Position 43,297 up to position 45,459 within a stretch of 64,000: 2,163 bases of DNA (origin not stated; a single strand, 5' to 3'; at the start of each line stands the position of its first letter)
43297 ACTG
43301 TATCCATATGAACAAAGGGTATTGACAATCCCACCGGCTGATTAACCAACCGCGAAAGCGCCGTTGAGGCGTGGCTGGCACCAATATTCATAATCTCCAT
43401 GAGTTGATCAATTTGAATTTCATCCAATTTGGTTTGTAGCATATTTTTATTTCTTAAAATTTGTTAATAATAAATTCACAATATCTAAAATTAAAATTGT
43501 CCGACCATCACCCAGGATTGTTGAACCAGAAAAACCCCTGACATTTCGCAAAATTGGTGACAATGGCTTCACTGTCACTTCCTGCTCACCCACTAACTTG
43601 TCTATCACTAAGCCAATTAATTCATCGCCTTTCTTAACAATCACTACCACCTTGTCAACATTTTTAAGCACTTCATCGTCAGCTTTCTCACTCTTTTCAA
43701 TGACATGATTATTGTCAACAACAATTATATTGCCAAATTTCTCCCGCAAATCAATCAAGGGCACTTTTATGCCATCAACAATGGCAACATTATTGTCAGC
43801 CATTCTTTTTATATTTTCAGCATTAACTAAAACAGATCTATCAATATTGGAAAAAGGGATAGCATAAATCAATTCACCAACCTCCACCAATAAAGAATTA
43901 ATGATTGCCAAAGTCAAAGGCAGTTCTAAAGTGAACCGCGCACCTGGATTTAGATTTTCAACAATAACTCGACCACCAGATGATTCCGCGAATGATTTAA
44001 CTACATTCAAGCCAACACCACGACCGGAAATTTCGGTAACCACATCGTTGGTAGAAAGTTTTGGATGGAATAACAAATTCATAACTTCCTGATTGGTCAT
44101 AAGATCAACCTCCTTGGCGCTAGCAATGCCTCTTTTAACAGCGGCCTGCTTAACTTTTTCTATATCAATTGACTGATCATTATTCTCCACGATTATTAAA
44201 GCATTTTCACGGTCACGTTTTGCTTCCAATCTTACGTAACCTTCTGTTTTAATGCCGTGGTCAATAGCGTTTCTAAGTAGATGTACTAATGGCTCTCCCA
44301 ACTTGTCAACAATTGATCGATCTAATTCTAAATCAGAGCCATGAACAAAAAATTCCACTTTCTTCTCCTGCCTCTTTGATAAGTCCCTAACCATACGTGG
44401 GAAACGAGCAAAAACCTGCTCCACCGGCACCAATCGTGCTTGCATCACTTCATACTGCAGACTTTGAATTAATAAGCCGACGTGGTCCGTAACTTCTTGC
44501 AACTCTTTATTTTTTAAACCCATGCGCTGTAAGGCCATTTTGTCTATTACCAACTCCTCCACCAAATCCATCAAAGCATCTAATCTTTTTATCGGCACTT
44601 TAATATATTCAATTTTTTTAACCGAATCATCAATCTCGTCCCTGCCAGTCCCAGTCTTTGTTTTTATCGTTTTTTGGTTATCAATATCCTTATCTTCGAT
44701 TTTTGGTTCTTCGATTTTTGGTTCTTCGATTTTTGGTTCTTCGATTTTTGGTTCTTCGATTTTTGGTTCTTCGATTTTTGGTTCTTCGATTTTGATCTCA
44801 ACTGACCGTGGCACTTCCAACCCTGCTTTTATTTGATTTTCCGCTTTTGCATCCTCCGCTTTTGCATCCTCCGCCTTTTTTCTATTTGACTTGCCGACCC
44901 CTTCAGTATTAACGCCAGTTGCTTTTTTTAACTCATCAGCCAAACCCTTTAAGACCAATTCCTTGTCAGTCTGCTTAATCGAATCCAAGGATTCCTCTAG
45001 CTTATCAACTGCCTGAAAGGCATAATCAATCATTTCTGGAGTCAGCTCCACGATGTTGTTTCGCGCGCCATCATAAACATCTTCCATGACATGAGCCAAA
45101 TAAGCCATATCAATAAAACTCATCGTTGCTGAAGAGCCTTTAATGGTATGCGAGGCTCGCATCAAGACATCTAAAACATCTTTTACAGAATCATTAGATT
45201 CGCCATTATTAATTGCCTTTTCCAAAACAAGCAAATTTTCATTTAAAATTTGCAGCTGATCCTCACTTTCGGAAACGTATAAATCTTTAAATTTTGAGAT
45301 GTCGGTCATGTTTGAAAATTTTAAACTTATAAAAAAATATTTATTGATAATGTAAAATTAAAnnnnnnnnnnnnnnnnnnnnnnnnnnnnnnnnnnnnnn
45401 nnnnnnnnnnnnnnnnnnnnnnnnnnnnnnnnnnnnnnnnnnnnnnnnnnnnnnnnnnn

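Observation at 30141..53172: Chemosensory pathway physically fused to type IV pilus genes in one co-directional block, with no flagellar genes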

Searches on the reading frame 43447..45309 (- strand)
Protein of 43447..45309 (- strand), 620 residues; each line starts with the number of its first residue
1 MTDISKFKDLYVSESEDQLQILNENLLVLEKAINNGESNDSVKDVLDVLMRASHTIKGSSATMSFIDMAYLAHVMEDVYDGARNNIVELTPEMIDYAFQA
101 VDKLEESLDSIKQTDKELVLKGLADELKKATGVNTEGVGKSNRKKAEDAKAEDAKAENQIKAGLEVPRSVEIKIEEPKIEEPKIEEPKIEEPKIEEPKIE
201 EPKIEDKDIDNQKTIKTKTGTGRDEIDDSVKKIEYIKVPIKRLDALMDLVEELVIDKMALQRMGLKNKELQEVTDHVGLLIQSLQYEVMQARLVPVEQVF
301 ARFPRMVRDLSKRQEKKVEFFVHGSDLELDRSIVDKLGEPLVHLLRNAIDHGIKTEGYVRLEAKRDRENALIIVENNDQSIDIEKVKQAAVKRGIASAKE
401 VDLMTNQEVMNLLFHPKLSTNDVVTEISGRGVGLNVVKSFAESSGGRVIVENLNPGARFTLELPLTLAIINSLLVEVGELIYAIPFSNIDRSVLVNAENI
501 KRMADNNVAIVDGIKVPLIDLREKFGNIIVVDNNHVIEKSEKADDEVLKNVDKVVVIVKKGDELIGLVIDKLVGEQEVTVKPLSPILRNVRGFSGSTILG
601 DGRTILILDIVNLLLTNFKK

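Call 3: search_protein_families(library=pfam, proteins=[window:43447-45309:-], max_evalue=0.001)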
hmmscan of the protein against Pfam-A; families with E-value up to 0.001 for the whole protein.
window:43447-45309:- (620 aa): 4 families
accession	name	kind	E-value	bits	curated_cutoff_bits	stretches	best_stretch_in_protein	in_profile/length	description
PF01584.24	CheW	-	2e-20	73.3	23.5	1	473-614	3-134/138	CheW-like domain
PF02518.31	HATPase_c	-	5.2e-13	49.8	26.4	1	341-466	10-110/111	Histidine kinase-, DNA gyrase B-, and HSP90-like ATPase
PF01627.28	Hpt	-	1.2e-12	48.3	24.6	1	9-112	4-82/84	Hpt domain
PF02895.20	H-kinase_dim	-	1.8e-08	35.1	23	1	235-290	3-67/68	Signal transducing histidine kinase, homodimeric domain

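Call 13: find_related_loci(query=window:43447-45309:-, collection=genome_contigs, flank=10000)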
Query window:43447-45309:- (620 aa) in genome_contigs; peptide patterns used: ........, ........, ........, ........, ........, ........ (x = any residue, [..] = any of these).
52 stretches matched a pattern, but none encodes a relative of the query by tblastn (E <= 1e-3).

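Call 14: find_homologous_proteins(query=window:43447-45309:-, max_evalue=1e-10)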
Query window:43447-45309:- (620 aa): 5858 proteins with E <= 1e-10 among 8000 candidates; the best 120 are listed.
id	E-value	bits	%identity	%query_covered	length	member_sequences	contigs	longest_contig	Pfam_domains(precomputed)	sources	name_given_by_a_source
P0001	0.0e+0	1226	97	100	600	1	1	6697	PF02895.21,PF01584.25,PF02518.32,PF01627.29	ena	-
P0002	0.0e+0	1036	83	100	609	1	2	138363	PF02895.21,PF01584.25,PF02518.32,PF01627.29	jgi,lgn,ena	-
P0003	0.0e+0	1030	83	100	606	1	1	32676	PF02895.21,PF01584.25,PF02518.32,PF01627.29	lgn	-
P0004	3.4e-282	955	76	100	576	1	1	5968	PF02895.21,PF01584.25,PF02518.32,PF01627.29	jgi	-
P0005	8.7e-274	928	75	100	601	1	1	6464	PF02895.21,PF01584.25,PF02518.32,PF01627.29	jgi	-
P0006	2.8e-266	903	100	70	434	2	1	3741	PF02895.21,PF01584.25,PF02518.32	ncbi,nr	ncbi:chemotaxis protein CheW, partial [Patescibacteria group bacterium]|nr:chemotaxis protein CheW [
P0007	1.8e-224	765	62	100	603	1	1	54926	PF02895.21,PF01584.25,PF02518.32,PF01627.29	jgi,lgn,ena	-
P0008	1.7e-214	732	61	99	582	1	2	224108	PF02895.21,PF01584.25,PF02518.32,PF01627.29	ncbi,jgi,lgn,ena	-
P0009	4.3e-211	721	60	99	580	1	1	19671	PF02895.21,PF01584.25,PF02518.32,PF01627.29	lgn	-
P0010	3.7e-204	698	66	63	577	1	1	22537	PF02895.21,PF01584.25,PF02518.32,PF01627.29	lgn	-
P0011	9.2e-186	637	52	99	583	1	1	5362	PF02895.21,PF01584.25,PF02518.32,PF01627.29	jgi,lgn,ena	-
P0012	1.4e-182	627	54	100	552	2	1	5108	PF02895.21,PF01584.25,PF02518.32,PF01627.29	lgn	-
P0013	3.2e-178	612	51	99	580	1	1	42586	PF02895.21,PF01584.25,PF02518.32,PF01627.29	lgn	-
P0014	1.1e-177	610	53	99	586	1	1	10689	PF02895.21,PF01584.25,PF02518.32,PF01627.29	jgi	jgi:two-component system chemotaxis sensor kinase CheA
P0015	5.7e-177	608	50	99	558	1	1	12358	PF02895.21,PF01584.25,PF02518.32,PF01627.29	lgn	-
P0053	1.6e-144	501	45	99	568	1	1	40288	PF02895.21,PF01584.25,PF02518.32,PF01627.29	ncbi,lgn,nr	ncbi:chemotaxis protein CheA [Candidatus Wolfebacteria bacterium]|nr:chemotaxis protein CheA [Candid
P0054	6.1e-143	496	46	99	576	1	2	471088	PF02895.21,PF01584.25,PF02518.32,PF01627.29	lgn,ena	-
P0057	2.9e-141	490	44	99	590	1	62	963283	PF02895.21,PF01584.25,PF02518.32,PF01627.29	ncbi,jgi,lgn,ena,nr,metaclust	ncbi:chemotaxis protein CheA [bacterium]|jgi:two-component system, chemotaxis family, sensor kinase 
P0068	1.9e-138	481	49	63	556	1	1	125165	PF02895.21,PF01584.25,PF02518.32,PF01627.29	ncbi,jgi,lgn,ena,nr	ncbi:chemotaxis protein CheA [Patescibacteria group bacterium]|nr:chemotaxis protein CheA [Patesciba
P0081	7.9e-135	469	43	99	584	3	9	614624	PF02895.21,PF01584.25,PF02518.32,PF01627.29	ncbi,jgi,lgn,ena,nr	ncbi:MAG: chemotaxis protein CheA [Candidatus Magasanikbacteria bacterium]|jgi:two-component system,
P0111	2.2e-122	428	46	63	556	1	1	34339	PF02895.21,PF01584.25,PF02518.32,PF01627.29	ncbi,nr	ncbi:chemotaxis protein CheA [Candidatus Gracilibacteria bacterium]|nr:chemotaxis protein CheA [Cand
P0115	4.0e-120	420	40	99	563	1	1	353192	PF02895.21,PF01584.25,PF02518.32,PF01627.29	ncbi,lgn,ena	-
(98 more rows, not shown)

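Call 15: find_encoding_contigs(protein=P0008, flank=10000, max_places=2)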
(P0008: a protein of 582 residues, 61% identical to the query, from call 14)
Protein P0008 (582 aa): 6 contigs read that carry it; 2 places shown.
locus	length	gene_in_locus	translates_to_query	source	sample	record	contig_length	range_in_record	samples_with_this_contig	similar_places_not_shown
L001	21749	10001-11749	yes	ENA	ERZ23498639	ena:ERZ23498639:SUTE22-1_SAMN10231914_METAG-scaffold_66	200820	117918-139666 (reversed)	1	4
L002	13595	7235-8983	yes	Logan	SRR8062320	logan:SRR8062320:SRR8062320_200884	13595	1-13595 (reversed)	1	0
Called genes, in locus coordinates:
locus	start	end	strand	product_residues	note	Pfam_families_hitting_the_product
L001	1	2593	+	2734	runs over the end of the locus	-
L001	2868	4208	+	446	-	PF01938:TRAM (weak), PF05958:tRNA_U5-meth_tr, PF03602:Cons_hypoth95, PF05175:MTS (weak), PF13847:Methyltransf_31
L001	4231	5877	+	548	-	PF00015:MCPsignal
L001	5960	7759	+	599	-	-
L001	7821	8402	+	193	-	PF01584:CheW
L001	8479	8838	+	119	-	PF00072:Response_reg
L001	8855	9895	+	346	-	PF00072:Response_reg, PF01339:CheB_methylest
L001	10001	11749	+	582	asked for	PF01627:Hpt, PF02895:H-kinase_dim (weak), PF02518:HATPase_c, PF01584:CheW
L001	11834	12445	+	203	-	PF04509:CheC, PF13690:CheX (weak)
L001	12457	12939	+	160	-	PF03975:CheD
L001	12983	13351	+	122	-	-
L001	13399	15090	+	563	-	PF05157:MshEN, PF00437:T2SSE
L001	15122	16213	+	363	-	PF00482:T2SSF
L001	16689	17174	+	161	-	-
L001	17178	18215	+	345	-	-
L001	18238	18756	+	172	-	PF07963:N_methyl (weak)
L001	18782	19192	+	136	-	-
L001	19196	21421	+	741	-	PF11104:PilM_2, PF06723:MreB_Mbl (faint), PF14450:FtsA (weak), PF08239:SH3_3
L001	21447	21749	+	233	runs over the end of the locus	PF08713:DNA_alkylation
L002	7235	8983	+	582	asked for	PF01627:Hpt, PF02895:H-kinase_dim (weak), PF02518:HATPase_c, PF01584:CheW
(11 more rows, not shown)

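Call 16: find_encoding_contigs(protein=P0057, flank=10000, max_places=2)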
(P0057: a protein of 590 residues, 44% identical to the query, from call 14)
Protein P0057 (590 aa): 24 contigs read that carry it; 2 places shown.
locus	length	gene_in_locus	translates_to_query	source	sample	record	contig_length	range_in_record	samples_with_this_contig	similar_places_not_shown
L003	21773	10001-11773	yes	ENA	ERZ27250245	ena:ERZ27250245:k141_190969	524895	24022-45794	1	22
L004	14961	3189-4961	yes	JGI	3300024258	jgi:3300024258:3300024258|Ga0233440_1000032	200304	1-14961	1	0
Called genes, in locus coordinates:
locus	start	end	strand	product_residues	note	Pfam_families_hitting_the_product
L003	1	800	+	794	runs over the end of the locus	PF01326:PPDK_N, PF00391:PEP-utilizers, PF02896:PEP-utilizers_C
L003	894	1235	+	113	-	-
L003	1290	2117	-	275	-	PF01040:UbiA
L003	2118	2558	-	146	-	PF04307:YdjM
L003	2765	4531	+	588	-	PF01807:Zn_ribbon_DnaG, PF08275:DNAG_N, PF01751:Toprim, PF13155:Toprim_2, PF13362:Toprim_3 (weak), PF13662:Toprim_4, PF10410:DnaB_bind, PF08278:DnaG_DnaB_bind (weak)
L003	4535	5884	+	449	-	PF00140:Sigma70_r1_2, PF04542:Sigma70_r2, PF04539:Sigma70_r3, PF04545:Sigma70_r4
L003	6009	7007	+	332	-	PF21016:RlmN_N (weak), PF04055:Radical_SAM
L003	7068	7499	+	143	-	PF00293:NUDIX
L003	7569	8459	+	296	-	PF14257:DUF4349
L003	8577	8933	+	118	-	PF00072:Response_reg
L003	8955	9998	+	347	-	PF00072:Response_reg, PF01339:CheB_methylest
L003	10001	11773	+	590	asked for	PF01627:Hpt, PF02895:H-kinase_dim (weak), PF02518:HATPase_c, PF01584:CheW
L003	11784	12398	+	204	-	PF13690:CheX (faint), PF04509:CheC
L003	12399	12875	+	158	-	PF03975:CheD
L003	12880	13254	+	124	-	PF00072:Response_reg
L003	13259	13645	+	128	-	PF00072:Response_reg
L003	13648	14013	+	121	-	PF00072:Response_reg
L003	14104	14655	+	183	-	PF00156:Pribosyltran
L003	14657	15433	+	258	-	PF01048:PNP_UDP_1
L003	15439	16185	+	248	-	PF02535:Zip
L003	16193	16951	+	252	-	PF18306:LDcluster4, PF03641:Lysine_decarbox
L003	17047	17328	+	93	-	PF00216:Bac_DNA_binding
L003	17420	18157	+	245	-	PF02592:Vut_1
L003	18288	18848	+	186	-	-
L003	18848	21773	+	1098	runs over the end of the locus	-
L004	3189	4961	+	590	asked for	PF01627:Hpt, PF02895:H-kinase_dim (weak), PF02518:HATPase_c, PF01584:CheW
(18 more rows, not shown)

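Call 17: find_encoding_contigs(protein=P0081, flank=10000, max_places=2)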
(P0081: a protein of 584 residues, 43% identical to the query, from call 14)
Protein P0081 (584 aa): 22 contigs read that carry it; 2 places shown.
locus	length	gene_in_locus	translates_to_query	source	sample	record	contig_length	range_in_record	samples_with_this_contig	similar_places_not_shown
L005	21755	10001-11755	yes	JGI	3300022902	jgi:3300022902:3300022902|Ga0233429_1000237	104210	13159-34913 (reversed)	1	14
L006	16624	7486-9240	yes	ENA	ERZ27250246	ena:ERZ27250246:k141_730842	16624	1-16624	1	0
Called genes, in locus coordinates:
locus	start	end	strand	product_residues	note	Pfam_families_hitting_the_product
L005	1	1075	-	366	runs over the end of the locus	PF06925:MGDG_synth, PF02350:Epimerase_2, PF00534:Glycos_transf_1 (faint), PF04101:Glyco_tran_28_C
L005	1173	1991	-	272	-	-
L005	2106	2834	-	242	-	-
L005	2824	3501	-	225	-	PF04542:Sigma70_r2, PF08281:Sigma70_r4_2, PF04545:Sigma70_r4 (weak)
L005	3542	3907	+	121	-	PF00072:Response_reg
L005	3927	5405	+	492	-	PF00989:PAS, PF08448:PAS_4, PF13426:PAS_9, PF00512:HisKA, PF02518:HATPase_c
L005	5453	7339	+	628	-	PF02743:dCache_1 (weak), PF00015:MCPsignal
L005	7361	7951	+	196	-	PF01584:CheW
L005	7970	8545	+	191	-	-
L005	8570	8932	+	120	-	PF00072:Response_reg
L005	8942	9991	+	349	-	PF00072:Response_reg, PF01339:CheB_methylest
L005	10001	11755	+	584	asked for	PF01627:Hpt, PF02895:H-kinase_dim (weak), PF02518:HATPase_c, PF01584:CheW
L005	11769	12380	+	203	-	PF04509:CheC, PF13690:CheX (weak), PF04509:CheC (weak)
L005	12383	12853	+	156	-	PF03975:CheD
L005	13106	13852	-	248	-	PF01145:Band_7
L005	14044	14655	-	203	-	PF01725:Ham1p_like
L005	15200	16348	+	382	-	PF02646:RmuC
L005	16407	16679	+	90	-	-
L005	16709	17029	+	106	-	-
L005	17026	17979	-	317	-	PF06144:DNA_pol3_delta (weak), PF21694:DNA_pol3_delta_C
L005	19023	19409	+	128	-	PF01258:zf-dskA_traR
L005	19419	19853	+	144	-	PF01252:Peptidase_A8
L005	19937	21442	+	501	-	PF05362:Lon_C (weak), PF13541:ChlI, PF01078:Mg_chelatase, PF07728:AAA_5 (faint), PF00493:MCM (weak), PF13335:Mg_chelatase_C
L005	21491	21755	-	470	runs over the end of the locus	PF01476:LysM, PF23473:LysM3_LYK4_5 (weak), PF01476:LysM, PF01551:Peptidase_M23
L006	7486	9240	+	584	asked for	PF01627:Hpt, PF02895:H-kinase_dim (weak), PF02518:HATPase_c, PF01584:CheW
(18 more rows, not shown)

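Call 19: find_related_loci(query=A1, collection=genome_contigs, flank=10000)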
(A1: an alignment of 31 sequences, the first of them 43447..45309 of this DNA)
Query A1 (620 aa) in genome_contigs; peptide patterns used: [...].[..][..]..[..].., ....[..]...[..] (x = any residue, [..] = any of these).
600 stretches matched a pattern (row limit reached: there are more); 599 encode a relative of the query (tblastn E <= 1e-3); the best 80 are kept; 80 distinct loci.
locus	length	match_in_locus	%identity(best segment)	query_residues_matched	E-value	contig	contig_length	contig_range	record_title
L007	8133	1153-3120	34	1-614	7e-104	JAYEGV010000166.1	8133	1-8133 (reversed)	MAG: Methanobacteriota archaeon isolate MAG236 MAG236_166, whole genome shotgun sequence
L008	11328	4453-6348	34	3-619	2e-98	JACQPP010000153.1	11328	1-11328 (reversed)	MAG: Methanobacteriota archaeon isolate NC_groundwater_1310_Ag_S-0.2um_68_50 S_p2_S4_coassembly_k141_4064277, whole geno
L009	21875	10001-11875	34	1-614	4e-95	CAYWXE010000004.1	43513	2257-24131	MAG TPA_asm: uncultured archaeon isolate SRP141552_co1_136 genome assembly, contig: NODE_291_length_43513_cov_29.384831,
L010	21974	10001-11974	32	3-610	5e-95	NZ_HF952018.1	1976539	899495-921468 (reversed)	Thermobrachium celere DSM 8682, whole genome shotgun sequence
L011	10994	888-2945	40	3-614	5e-91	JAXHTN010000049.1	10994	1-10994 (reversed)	MAG: Halobacteriota archaeon isolate MAG25_tar_biofilm MAG25_49, whole genome shotgun sequence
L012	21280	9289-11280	31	3-615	1e-89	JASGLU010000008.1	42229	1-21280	MAG: Candidatus Atribacteria bacterium isolate DJKA121_NP-J24_bin.16 scaffold_120, whole genome shotgun sequence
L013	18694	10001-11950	32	1-614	2e-89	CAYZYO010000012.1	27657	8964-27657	MAG TPA_asm: uncultured Syntrophomonadaceae bacterium isolate SRP241341_co1_255 genome assembly, contig: NODE_1994_lengt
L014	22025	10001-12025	42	3-614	2e-89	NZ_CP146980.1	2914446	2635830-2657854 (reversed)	Methanolobus sp. ZRKC2 chromosome, complete genome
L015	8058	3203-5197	41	3-614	5e-88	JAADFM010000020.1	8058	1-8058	MAG: Methanobacteriota archaeon isolate M_MaxBin.027 contig-127_20542, whole genome shotgun sequence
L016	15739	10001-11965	40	1-614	7e-88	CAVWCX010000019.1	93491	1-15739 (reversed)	MAG: Candidatus Methanoperedenaceae archaeon isolate MFD03899.bin.2.194 genome assembly, contig: contig_46064, whole gen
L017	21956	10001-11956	39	5-614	8e-87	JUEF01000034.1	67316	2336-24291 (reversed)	MAG: Peptococcaceae bacterium BICA1-8 BICA1a_1037249, whole genome shotgun sequence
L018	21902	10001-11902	32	11-614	3e-86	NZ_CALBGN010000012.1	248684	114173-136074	MAG: uncultured Helicobacter sp. isolate ERR318692_bin.107_CONCOCT_v1.1_MAG ERZ1764598.24, whole genome shotgun sequence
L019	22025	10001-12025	40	3-614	2e-86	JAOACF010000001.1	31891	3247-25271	MAG: Negativicutes bacterium isolate SKW2 NODE_1_1_edited, whole genome shotgun sequence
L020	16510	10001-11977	39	6-614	6e-86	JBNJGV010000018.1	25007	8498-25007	MAG: Nanobdellota archaeon isolate Y22_30dBSe2.bin.106 NODE_913_length_25007_cov_38.372049, whole genome shotgun sequenc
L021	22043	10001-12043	40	3-614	1e-85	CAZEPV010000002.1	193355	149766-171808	MAG TPA_asm: uncultured Syntrophomonadaceae bacterium isolate binchicken_co157_812 genome assembly, contig: NODE_39_leng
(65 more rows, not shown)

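Call 26: find_encoding_contigs(protein=P0002, flank=10000, max_places=1)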
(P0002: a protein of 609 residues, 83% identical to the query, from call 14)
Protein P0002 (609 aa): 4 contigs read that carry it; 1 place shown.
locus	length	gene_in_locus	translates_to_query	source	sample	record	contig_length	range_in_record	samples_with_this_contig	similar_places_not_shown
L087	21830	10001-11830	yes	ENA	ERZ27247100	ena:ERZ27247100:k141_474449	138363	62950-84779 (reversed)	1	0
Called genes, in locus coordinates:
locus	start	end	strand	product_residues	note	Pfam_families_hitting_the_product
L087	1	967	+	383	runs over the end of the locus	PF13439:Glyco_transf_4, PF13579:Glyco_trans_4_4 (weak), PF20706:GT4-conflict (weak), PF00534:Glycos_transf_1, PF13692:Glyco_trans_1_4, PF13524:Glyco_trans_1_2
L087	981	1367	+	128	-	-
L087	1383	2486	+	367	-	PF13439:Glyco_transf_4, PF00534:Glycos_transf_1, PF13692:Glyco_trans_1_4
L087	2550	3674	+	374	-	PF18947:HAMP_2 (weak), PF00512:HisKA, PF02518:HATPase_c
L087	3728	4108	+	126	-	PF00072:Response_reg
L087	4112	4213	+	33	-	-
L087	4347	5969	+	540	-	PF00015:MCPsignal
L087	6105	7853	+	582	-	-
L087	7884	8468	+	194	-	PF01584:CheW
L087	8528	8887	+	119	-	PF00072:Response_reg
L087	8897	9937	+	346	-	PF00072:Response_reg, PF01339:CheB_methylest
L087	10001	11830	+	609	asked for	PF01627:Hpt, PF02895:H-kinase_dim, PF02518:HATPase_c, PF01584:CheW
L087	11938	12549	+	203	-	PF13690:CheX (faint), PF04509:CheC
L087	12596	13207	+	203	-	PF13690:CheX (faint), PF04509:CheC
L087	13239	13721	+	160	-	PF03975:CheD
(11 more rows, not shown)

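Call 27: find_encoding_contigs(protein=P0013, flank=10000, max_places=1)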
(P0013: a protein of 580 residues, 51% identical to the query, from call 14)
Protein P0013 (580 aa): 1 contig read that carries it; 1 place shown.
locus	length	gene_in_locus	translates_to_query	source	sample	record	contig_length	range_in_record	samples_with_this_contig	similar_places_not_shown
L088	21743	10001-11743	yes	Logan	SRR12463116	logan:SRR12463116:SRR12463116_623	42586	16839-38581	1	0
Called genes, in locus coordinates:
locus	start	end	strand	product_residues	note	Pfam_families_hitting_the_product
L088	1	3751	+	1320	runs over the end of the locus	PF02743:dCache_1, PF00672:HAMP, PF00989:PAS (weak), PF08448:PAS_4 (weak), PF13426:PAS_9 (weak), PF00512:HisKA, PF02518:HATPase_c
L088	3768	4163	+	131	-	PF00072:Response_reg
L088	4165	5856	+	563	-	PF05157:MshEN, PF00437:T2SSE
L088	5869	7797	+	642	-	PF11104:PilM_2, PF14450:FtsA, PF08239:SH3_3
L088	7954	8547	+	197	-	PF01584:CheW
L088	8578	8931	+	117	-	PF00072:Response_reg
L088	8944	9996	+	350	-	PF00072:Response_reg, PF01339:CheB_methylest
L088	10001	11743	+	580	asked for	PF01627:Hpt, PF02895:H-kinase_dim (weak), PF02518:HATPase_c, PF01584:CheW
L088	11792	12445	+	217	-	PF04509:CheC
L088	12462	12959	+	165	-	PF03975:CheD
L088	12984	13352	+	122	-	PF00072:Response_reg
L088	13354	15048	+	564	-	PF05157:MshEN, PF00437:T2SSE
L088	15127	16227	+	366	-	PF00482:T2SSF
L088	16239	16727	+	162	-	PF07963:N_methyl (weak)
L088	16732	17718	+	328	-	-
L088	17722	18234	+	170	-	PF07963:N_methyl (weak)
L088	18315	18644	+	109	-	-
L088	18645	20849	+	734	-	PF11104:PilM_2, PF06723:MreB_Mbl (weak), PF14450:FtsA, PF08239:SH3_3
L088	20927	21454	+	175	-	-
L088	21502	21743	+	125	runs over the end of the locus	PF00072:Response_reg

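Call 28: find_encoding_contigs(protein=P0054, flank=10000, max_places=1)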
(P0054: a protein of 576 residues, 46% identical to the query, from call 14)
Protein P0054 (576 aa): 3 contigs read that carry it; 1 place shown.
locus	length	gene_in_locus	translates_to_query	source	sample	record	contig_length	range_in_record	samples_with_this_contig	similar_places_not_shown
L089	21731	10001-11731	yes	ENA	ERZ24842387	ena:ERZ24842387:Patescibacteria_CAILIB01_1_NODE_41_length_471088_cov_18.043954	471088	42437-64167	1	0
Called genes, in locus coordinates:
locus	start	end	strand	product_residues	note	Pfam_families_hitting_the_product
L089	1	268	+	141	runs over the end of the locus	PF07963:N_methyl (weak)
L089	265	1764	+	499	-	PF09826:Beta_propel (faint), PF08309:LVIVD (weak)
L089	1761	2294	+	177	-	PF07963:N_methyl (weak)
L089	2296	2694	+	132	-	-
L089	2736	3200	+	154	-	PF07963:N_methyl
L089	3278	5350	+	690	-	PF02743:dCache_1, PF00015:MCPsignal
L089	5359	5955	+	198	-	-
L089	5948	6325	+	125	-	PF00072:Response_reg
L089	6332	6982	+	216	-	PF01584:CheW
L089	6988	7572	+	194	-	-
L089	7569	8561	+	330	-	PF00072:Response_reg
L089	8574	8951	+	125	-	PF00072:Response_reg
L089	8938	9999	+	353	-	PF00072:Response_reg, PF01339:CheB_methylest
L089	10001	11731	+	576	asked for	PF01627:Hpt, PF02895:H-kinase_dim (weak), PF02518:HATPase_c, PF01584:CheW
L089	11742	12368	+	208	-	PF04509:CheC, PF13690:CheX (weak), PF04509:CheC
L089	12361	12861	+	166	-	PF03975:CheD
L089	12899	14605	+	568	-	PF05157:MshEN, PF00437:T2SSE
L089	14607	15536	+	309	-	-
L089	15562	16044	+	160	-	PF03073:TspO_MBR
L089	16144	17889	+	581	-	PF00664:ABC_membrane, PF00005:ABC_tran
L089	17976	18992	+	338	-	PF00224:PK, PF03328:HpcH_HpaI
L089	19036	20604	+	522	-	PF04208:MtrA, PF00303:Thymidylat_synt, PF14251:PterinBD-DUF4346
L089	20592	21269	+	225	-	PF02223:Thymidylate_kin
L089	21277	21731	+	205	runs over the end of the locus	PF09335:VTT_dom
